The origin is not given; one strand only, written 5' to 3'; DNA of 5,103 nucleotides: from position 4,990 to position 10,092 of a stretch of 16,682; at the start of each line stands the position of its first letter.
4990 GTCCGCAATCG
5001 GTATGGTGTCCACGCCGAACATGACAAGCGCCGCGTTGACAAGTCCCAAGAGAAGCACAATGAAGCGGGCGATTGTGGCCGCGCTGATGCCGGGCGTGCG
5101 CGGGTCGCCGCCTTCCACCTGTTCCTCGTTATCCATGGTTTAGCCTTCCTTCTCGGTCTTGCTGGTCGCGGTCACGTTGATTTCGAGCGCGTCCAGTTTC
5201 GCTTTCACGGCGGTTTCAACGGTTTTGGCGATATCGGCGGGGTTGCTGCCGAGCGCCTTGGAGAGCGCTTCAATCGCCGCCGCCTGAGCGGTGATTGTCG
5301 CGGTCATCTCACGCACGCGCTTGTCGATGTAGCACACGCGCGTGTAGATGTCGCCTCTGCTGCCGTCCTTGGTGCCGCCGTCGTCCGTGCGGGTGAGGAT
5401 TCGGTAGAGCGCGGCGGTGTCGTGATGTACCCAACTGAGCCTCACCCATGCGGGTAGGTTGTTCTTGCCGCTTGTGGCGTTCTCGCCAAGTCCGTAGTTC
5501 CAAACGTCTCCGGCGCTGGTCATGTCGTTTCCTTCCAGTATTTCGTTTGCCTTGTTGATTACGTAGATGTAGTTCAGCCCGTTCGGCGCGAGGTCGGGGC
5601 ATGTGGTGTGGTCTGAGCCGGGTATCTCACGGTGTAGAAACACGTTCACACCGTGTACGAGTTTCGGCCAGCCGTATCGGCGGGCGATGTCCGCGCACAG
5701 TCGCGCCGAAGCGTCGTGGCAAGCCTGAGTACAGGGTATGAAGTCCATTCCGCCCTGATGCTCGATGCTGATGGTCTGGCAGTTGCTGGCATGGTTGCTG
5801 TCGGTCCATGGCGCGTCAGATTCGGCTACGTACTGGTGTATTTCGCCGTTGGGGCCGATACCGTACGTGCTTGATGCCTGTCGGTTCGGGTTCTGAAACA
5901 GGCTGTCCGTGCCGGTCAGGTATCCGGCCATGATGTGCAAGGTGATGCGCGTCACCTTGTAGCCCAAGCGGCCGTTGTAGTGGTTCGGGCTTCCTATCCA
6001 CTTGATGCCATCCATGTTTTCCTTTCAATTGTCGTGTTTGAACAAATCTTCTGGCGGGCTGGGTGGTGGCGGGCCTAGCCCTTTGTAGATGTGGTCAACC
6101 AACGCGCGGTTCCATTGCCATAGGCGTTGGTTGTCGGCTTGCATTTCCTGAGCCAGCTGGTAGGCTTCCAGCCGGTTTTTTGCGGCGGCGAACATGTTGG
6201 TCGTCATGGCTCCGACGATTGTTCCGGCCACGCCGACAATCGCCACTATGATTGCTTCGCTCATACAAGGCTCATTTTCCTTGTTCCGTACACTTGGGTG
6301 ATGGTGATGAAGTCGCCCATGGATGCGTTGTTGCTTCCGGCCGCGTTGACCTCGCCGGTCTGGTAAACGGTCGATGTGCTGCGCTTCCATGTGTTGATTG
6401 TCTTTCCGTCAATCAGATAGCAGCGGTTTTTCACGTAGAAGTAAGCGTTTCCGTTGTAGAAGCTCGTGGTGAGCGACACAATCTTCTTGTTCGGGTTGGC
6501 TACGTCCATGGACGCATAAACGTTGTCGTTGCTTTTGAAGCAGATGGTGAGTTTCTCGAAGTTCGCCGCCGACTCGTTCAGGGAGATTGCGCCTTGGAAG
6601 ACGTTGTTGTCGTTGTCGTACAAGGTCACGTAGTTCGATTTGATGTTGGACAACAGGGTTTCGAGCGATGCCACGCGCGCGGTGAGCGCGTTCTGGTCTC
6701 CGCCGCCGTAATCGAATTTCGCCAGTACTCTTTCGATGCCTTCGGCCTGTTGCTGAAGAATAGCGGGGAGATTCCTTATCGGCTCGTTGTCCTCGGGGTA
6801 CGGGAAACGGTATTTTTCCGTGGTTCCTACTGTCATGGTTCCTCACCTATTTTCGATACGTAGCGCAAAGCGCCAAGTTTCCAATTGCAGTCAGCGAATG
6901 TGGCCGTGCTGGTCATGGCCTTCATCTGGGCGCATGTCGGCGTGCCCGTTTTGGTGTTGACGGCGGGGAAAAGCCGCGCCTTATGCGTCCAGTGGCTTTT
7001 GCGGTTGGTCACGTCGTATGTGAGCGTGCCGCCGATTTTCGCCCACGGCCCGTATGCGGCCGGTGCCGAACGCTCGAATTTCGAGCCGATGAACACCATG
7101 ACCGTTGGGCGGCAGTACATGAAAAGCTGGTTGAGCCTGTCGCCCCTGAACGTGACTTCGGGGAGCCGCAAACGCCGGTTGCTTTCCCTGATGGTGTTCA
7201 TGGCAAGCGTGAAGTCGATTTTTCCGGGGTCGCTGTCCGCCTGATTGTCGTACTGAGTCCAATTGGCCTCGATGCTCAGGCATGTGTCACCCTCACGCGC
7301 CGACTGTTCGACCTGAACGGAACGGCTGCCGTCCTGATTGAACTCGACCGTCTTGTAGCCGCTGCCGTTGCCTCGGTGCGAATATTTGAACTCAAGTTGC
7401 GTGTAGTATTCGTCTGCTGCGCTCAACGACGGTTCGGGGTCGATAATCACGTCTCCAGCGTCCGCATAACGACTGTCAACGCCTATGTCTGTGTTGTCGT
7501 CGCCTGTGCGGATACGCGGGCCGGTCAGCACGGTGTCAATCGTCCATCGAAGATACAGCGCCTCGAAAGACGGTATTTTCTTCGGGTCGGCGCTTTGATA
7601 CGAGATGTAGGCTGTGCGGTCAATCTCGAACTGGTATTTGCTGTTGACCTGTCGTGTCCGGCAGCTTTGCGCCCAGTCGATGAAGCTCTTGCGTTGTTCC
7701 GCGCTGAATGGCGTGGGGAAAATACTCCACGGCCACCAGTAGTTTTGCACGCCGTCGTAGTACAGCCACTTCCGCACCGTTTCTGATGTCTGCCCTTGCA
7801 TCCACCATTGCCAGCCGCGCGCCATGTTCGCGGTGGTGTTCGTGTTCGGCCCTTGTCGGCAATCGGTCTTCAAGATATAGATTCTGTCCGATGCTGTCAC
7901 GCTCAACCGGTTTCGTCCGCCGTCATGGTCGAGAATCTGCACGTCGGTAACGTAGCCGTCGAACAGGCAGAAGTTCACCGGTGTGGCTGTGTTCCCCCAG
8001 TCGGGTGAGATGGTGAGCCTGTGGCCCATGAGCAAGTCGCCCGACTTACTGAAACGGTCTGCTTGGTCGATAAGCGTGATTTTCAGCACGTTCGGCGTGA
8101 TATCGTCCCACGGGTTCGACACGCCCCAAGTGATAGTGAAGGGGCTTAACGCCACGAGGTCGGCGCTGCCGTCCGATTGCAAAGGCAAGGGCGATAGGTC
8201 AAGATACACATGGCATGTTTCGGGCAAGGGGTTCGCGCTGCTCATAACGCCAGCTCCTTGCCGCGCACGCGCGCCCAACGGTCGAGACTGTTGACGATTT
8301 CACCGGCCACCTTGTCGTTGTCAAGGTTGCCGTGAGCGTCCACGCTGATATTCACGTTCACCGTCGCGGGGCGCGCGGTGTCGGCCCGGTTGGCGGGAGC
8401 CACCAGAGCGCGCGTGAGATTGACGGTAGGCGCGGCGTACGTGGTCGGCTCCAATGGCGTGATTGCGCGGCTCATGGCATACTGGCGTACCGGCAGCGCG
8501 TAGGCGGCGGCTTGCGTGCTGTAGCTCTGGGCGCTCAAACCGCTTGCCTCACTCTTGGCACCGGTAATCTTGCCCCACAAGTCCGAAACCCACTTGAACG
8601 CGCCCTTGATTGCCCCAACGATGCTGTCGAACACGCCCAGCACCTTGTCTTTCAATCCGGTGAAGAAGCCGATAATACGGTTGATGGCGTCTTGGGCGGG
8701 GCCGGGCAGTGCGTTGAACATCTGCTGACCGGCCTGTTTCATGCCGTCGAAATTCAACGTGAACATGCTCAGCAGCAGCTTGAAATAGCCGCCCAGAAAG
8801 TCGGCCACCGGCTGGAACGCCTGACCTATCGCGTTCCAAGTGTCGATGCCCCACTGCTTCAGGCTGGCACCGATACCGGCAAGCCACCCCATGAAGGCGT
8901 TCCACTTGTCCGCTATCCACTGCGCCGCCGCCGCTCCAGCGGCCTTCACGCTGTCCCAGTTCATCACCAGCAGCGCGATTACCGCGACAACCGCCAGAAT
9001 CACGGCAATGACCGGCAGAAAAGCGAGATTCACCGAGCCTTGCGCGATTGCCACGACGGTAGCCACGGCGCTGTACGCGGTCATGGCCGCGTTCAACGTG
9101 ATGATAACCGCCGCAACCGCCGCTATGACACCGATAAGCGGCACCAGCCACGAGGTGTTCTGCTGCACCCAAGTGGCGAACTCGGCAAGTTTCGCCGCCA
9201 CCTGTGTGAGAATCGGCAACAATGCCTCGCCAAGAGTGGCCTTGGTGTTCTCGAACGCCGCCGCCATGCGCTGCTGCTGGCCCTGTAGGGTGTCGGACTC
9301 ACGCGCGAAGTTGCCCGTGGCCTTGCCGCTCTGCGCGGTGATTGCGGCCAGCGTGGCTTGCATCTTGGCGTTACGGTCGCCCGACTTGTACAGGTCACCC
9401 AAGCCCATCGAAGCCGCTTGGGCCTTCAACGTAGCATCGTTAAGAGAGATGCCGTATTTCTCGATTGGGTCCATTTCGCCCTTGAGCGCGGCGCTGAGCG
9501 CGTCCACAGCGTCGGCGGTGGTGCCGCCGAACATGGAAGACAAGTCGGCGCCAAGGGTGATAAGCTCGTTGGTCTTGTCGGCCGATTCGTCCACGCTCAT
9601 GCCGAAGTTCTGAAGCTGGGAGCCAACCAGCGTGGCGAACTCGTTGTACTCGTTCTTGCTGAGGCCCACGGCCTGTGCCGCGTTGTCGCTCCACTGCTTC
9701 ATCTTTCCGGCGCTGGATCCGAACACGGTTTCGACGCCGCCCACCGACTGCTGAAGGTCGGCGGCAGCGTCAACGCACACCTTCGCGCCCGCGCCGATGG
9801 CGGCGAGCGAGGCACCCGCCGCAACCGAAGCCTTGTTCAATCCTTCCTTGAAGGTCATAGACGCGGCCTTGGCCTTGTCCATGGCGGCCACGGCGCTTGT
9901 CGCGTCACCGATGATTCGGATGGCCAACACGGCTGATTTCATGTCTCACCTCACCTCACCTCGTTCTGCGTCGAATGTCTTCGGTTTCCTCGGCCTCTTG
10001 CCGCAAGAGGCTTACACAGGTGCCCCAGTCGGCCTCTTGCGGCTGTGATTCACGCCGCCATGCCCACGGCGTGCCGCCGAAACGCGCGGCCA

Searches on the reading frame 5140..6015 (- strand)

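Call 24: search_protein_families(library=phrogs, proteins=[window:5140-6015:-], max_evalue=0.001)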
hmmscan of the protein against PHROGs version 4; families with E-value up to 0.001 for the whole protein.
window:5140-6015:- (291 aa): 9 families
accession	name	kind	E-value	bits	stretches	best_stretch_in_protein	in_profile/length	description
phrog_19265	-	unknown function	5.2e-60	204.6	1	6-286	9-292/293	-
phrog_7698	-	lysis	2.5e-23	84.4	1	9-167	13-164/316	endolysin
phrog_14048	-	lysis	5.8e-16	60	1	12-153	18-165/305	endolysin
phrog_833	-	lysis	6.5e-10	40.1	1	15-168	24-185/294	endolysin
phrog_1794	-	lysis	1.6e-09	38.7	1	8-141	41-182/336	amidase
phrog_20388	-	lysis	8.4e-09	36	1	8-119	195-307/527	endolysin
phrog_1493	-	lysis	4.9e-05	23.7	1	20-136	33-155/394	endolysin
phrog_2338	-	lysis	0.00011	22.7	1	22-131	29-139/346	endolysin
phrog_670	-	lysis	0.00049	20.1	1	13-248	104-323/596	endolysin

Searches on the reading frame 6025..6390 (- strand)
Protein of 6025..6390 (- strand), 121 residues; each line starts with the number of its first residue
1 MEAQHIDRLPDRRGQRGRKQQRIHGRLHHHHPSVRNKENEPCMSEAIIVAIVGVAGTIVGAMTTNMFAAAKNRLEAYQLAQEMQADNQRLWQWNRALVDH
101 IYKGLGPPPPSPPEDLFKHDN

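Call 24: search_protein_families(library=phrogs, proteins=[window:6025-6390:-], max_evalue=0.001)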
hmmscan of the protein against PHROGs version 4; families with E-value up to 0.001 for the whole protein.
window:6025-6390:- (121 aa): 1 family
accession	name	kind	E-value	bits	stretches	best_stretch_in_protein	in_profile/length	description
phrog_26963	-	moron, auxiliary metabolic gene and host takeover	0.00098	20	0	47-118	9-72/77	membrane protein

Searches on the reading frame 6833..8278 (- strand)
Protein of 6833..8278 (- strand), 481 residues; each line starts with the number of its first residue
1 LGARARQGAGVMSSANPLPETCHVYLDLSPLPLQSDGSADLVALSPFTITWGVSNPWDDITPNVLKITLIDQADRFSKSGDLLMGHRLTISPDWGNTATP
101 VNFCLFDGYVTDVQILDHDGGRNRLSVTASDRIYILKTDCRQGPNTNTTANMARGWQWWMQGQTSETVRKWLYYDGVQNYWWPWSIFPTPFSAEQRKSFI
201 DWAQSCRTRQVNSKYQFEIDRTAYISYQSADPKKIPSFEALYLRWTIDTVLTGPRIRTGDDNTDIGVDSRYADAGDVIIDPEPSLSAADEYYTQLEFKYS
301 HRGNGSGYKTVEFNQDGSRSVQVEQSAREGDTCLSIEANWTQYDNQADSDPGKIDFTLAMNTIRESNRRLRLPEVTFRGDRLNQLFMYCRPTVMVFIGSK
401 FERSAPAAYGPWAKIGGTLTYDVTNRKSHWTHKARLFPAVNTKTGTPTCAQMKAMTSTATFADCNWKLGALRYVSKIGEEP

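Call 24: search_protein_families(library=phrogs, proteins=[window:6833-8278:-], max_evalue=0.001)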
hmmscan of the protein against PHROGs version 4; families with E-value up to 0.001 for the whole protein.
window:6833-8278:- (481 aa): 1 family
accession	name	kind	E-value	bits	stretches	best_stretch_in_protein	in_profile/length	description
phrog_16526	-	tail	0.00042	20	0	37-114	31-116/486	minor tail protein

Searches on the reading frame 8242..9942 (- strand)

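Call 23: search_protein_families(library=phrogs, proteins=[window:8242-9942:-], max_evalue=0.001)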
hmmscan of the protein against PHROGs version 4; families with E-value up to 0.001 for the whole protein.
window:8242-9942:- (566 aa): 21 families
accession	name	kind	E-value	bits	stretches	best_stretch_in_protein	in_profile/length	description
phrog_8462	-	tail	6.6e-43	148.4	1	44-484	16-476/672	tail length tape measure protein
phrog_991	-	tail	1.1e-37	130.4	1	17-552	245-913/1966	tail length tape measure protein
phrog_3981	-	tail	3.8e-35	123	1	5-461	5-455/584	tail length tape measure protein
phrog_1535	-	tail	1.4e-26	94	2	30-271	185-410/1152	tail length tape measure protein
phrog_58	-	tail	3.5e-25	89.6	1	19-462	303-910/1544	tail length tape measure protein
phrog_28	-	tail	3.1e-19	70.1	1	17-559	303-763/1228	tail length tape measure protein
phrog_1272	-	tail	1.1e-15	57.5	1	153-465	459-803/1606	tail length tape measure protein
phrog_31409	-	tail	2.3e-14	54.2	1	47-277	68-298/365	tail length tape measure protein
phrog_28918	-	unknown function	3.6e-12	45.8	1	85-272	63-250/1445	-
phrog_6900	-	tail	4.2e-11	44.4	1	34-139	67-174/235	tail length tape measure protein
phrog_4200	-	tail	8.2e-10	38.8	2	235-459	144-377/732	tail length tape measure protein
phrog_971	-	lysis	3.3e-08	33.7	0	20-222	48-289/1338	endolysin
phrog_2013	-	tail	1.5e-07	31.5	1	23-263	49-276/657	lytic tail protein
phrog_3824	-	unknown function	1e-06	29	1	193-515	222-499/750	-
phrog_28083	-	unknown function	8.7e-06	25.5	1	30-468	196-616/830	-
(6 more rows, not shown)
